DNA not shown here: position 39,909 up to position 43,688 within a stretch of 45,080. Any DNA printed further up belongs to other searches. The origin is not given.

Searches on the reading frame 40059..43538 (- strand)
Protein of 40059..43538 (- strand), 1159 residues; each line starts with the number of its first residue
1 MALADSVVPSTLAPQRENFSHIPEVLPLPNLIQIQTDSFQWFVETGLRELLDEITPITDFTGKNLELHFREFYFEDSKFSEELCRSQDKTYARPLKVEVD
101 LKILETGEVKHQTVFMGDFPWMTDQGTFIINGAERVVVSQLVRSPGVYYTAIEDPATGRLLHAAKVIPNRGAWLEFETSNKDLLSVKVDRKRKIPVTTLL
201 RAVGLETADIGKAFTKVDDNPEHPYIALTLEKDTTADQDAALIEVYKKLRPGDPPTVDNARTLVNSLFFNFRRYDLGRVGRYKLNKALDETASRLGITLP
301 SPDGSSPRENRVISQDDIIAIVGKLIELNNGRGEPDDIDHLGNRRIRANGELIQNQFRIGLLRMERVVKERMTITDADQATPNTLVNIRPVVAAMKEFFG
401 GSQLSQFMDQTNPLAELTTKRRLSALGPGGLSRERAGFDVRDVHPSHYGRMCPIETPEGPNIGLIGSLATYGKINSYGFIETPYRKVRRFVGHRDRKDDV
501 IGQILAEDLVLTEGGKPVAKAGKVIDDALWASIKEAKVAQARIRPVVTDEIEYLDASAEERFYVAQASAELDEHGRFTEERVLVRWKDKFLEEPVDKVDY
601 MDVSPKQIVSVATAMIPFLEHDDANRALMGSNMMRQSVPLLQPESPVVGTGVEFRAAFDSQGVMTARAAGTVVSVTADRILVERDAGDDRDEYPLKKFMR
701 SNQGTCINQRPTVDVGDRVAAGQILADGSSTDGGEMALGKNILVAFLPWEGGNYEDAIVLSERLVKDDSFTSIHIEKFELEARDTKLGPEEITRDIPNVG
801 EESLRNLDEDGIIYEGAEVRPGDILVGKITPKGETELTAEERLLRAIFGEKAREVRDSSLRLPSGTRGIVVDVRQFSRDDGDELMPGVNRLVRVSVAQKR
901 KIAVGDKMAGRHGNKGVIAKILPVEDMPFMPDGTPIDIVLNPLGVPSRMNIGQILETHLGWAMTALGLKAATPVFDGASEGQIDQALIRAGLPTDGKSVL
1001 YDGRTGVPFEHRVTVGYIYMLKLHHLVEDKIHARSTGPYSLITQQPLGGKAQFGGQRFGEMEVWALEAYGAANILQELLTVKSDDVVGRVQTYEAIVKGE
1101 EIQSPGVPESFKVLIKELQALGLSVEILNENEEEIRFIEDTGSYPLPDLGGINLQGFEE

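Call 34: find_homologous_proteins(query=window:40059-43538:-, max_evalue=1e-100)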
Query window:40059-43538:- (1159 aa): 8000 proteins with E <= 1e-100 among 8000 candidates; the best 120 are listed.
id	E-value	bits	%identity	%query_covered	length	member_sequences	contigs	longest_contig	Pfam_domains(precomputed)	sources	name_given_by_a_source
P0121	0.0e+0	2609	100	100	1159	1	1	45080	PF04565.22,PF04561.20,PF04560.26,PF10385.15,PF04563.21,PF00562.34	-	-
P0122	0.0e+0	2380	90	100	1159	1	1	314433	PF04565.22,PF04561.20,PF04560.26,PF10385.15,PF04563.21,PF00562.34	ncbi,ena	-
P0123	0.0e+0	2369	90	100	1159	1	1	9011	PF04565.22,PF04561.20,PF04560.26,PF10385.15,PF04563.21,PF00562.34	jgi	jgi:DNA-directed RNA polymerase subunit beta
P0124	0.0e+0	2349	89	100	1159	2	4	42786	PF04565.22,PF04561.20,PF04560.26,PF10385.15,PF04563.21,PF00562.34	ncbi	-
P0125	0.0e+0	2344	89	100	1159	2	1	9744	PF04565.22,PF04561.20,PF04560.26,PF10385.15,PF04563.21,PF00562.34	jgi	-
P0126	0.0e+0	2343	89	100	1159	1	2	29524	PF04565.22,PF04561.20,PF04560.26,PF10385.15,PF04563.21,PF00562.34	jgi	jgi:DNA-directed RNA polymerase subunit beta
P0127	0.0e+0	2340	89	100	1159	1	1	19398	PF04565.22,PF04561.20,PF04560.26,PF10385.15,PF04563.21,PF00562.34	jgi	jgi:DNA-directed RNA polymerase subunit beta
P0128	0.0e+0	2333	89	100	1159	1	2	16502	PF04565.22,PF04561.20,PF04560.26,PF10385.15,PF04563.21,PF00562.34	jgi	jgi:DNA-directed RNA polymerase subunit beta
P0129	0.0e+0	2329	89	100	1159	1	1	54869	PF04565.22,PF04561.20,PF04560.26,PF10385.15,PF04563.21,PF00562.34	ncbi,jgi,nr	ncbi:MAG TPA: DNA-directed RNA polymerase subunit beta [Candidatus Limnocylindria bacterium]|jgi:DNA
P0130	0.0e+0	2328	88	100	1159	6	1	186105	PF04565.22,PF04561.20,PF04560.26,PF10385.15,PF04563.21,PF00562.34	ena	-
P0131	0.0e+0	2327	89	100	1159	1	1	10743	PF04565.22,PF04561.20,PF04560.26,PF10385.15,PF04563.21,PF00562.34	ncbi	-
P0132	0.0e+0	2326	89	100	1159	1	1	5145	PF04565.22,PF04561.20,PF04560.26,PF10385.15,PF04563.21,PF00562.34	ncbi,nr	ncbi:MAG: DNA-directed RNA polymerase subunit beta [Chloroflexi bacterium]|nr:DNA-directed RNA polym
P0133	0.0e+0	2325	89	100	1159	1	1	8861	PF04565.22,PF04561.20,PF04560.26,PF10385.15,PF04563.21,PF00562.34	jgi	-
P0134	0.0e+0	2325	89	100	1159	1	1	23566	PF04565.22,PF04561.20,PF04560.26,PF10385.15,PF04563.21,PF00562.34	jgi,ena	-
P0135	0.0e+0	2323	89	100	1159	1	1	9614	PF04565.22,PF04561.20,PF04560.26,PF10385.15,PF04563.21,PF00562.34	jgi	-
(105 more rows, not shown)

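Call 35: find_encoding_contigs(protein=P0122, flank=10000, max_places=2)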
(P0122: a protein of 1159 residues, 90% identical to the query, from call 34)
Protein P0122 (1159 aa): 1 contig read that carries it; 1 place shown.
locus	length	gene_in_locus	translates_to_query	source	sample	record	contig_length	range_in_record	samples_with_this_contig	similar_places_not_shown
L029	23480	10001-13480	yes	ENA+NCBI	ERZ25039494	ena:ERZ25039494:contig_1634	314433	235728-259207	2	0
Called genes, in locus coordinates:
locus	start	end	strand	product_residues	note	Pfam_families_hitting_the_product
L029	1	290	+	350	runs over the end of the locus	PF01850:PIN, PF01938:TRAM (faint)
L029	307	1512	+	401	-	PF01128:IspD, PF12804:NTP_transf_3, PF02542:YgbB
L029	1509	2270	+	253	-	PF08032:SpoU_sub_bind, PF00588:SpoU_methylase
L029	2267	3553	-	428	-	PF02494:HYR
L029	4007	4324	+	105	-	PF03795:YCII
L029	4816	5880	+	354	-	-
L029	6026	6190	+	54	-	PF00471:Ribosomal_L33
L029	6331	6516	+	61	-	PF00584:SecE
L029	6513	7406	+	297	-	PF02357:NusG, PF00467:KOW (weak)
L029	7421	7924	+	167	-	PF03946:Ribosomal_L11_N, PF00298:Ribosomal_L11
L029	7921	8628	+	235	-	PF00687:Ribosomal_L1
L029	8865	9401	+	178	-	PF00466:Ribosomal_L10, PF27436:RL10_C (weak)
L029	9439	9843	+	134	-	PF16320:Ribosomal_L12_N, PF00542:Ribosomal_L12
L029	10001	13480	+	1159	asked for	PF04563:RNA_pol_Rpb2_1, PF04561:RNA_pol_Rpb2_2, PF04565:RNA_pol_Rpb2_3, PF10385:RNA_pol_Rpb2_45, PF00562:RNA_pol_Rpb2_6, PF04560:RNA_pol_Rpb2_7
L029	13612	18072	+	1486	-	PF04997:RNA_pol_Rpb1_1, PF00623:RNA_pol_Rpb1_2, PF04983:RNA_pol_Rpb1_3, PF05000:RNA_pol_Rpb1_4, PF04998:RNA_pol_Rpb1_5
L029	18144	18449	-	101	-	-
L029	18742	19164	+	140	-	PF00164:Ribosom_S12_S23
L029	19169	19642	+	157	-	PF00177:Ribosomal_S7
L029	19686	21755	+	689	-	PF00009:GTP_EFTU, PF03144:GTP_EFTU_D2, PF22042:EF-G_D2, PF14492:EFG_III, PF16658:RF3_C (weak), PF03764:EFG_IV, PF00679:EFG_C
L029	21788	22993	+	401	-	PF00009:GTP_EFTU, PF03144:GTP_EFTU_D2, PF03143:GTP_EFTU_D3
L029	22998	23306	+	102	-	PF00338:Ribosomal_S10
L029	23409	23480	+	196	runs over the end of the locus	PF00297:Ribosomal_L3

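Call 36: find_encoding_contigs(protein=P0123, flank=2500, max_places=2)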
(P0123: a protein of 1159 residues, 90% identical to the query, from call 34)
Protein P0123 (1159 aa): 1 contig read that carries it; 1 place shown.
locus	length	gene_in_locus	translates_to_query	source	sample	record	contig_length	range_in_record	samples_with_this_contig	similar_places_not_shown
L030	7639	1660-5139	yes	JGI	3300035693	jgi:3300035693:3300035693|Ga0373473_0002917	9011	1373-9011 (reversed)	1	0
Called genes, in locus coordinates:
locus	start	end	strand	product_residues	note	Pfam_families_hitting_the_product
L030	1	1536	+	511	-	?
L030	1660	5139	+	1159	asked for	PF04563:RNA_pol_Rpb2_1, PF04561:RNA_pol_Rpb2_2, PF04565:RNA_pol_Rpb2_3, PF10385:RNA_pol_Rpb2_45, PF00562:RNA_pol_Rpb2_6, PF04560:RNA_pol_Rpb2_7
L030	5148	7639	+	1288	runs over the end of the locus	?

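Call 37: find_encoding_contigs(protein=P0124, flank=2500, max_places=4)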
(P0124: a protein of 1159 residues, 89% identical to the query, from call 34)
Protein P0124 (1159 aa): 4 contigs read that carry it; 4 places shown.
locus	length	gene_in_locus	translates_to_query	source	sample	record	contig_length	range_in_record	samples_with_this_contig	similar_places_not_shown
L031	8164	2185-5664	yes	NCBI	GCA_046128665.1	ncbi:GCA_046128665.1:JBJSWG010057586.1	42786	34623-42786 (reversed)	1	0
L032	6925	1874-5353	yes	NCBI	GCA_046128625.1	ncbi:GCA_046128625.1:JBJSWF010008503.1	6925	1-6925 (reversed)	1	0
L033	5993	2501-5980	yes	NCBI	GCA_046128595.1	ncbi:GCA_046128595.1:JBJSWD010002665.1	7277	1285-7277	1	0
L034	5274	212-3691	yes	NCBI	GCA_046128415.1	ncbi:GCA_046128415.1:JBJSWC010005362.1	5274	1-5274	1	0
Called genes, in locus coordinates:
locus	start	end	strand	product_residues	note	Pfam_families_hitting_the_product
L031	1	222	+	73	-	?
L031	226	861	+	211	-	PF02525:Flavodoxin_2, PF03358:FMN_red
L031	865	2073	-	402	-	PF06224:AlkZ-like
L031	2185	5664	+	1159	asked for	PF04563:RNA_pol_Rpb2_1, PF04561:RNA_pol_Rpb2_2, PF04565:RNA_pol_Rpb2_3, PF10385:RNA_pol_Rpb2_45, PF00562:RNA_pol_Rpb2_6, PF04560:RNA_pol_Rpb2_7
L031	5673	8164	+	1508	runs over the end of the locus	PF04997:RNA_pol_Rpb1_1, PF00623:RNA_pol_Rpb1_2, PF04983:RNA_pol_Rpb1_3, PF25997:BSH_YhbJ (faint), PF05000:RNA_pol_Rpb1_4, PF04998:RNA_pol_Rpb1_5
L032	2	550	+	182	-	?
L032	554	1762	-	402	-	PF06224:AlkZ-like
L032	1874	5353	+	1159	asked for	PF04563:RNA_pol_Rpb2_1, PF04561:RNA_pol_Rpb2_2, PF04565:RNA_pol_Rpb2_3, PF10385:RNA_pol_Rpb2_45, PF00562:RNA_pol_Rpb2_6, PF04560:RNA_pol_Rpb2_7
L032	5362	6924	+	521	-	?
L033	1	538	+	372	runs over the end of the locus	PF00296:Bac_luciferase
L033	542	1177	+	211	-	PF02525:Flavodoxin_2, PF03358:FMN_red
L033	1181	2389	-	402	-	PF06224:AlkZ-like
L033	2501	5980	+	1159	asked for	PF04563:RNA_pol_Rpb2_1, PF04561:RNA_pol_Rpb2_2, PF04565:RNA_pol_Rpb2_3, PF10385:RNA_pol_Rpb2_45, PF00562:RNA_pol_Rpb2_6, PF04560:RNA_pol_Rpb2_7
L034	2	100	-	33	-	?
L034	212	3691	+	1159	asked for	PF04563:RNA_pol_Rpb2_1, PF04561:RNA_pol_Rpb2_2, PF04565:RNA_pol_Rpb2_3, PF10385:RNA_pol_Rpb2_45, PF00562:RNA_pol_Rpb2_6, PF04560:RNA_pol_Rpb2_7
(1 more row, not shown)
